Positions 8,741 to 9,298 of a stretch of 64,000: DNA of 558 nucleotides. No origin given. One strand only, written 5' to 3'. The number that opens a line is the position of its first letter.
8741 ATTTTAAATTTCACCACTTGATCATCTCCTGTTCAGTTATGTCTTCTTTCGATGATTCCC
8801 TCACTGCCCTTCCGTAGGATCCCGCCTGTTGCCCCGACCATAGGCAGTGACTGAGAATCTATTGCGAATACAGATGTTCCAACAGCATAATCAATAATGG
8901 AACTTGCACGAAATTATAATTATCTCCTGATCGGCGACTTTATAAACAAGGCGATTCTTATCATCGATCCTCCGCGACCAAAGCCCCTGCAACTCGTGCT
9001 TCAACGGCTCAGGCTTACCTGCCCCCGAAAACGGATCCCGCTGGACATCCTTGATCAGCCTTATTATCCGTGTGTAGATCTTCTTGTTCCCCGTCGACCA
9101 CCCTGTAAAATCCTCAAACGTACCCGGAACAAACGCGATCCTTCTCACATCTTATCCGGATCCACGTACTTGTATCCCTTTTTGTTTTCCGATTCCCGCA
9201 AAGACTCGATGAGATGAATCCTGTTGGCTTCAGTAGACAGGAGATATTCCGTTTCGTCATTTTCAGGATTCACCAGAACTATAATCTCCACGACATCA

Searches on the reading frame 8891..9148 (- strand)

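Call 46: search_protein_families(library=pfam, proteins=[window:8891-9148:-], max_evalue=1)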
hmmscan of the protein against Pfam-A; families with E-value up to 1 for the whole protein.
window:8891-9148:- (85 aa): 2 families
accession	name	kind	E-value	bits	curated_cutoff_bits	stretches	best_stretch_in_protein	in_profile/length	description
PF06769.20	YoeB_toxin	-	3.8e-34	117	27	1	7-85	2-80/80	YoeB-like toxin of bacterial type II toxin-antitoxin system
PF05016.21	ParE_toxin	-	0.013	16.5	23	1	21-79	25-80/89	ParE toxin of type II toxin-antitoxin system, parDE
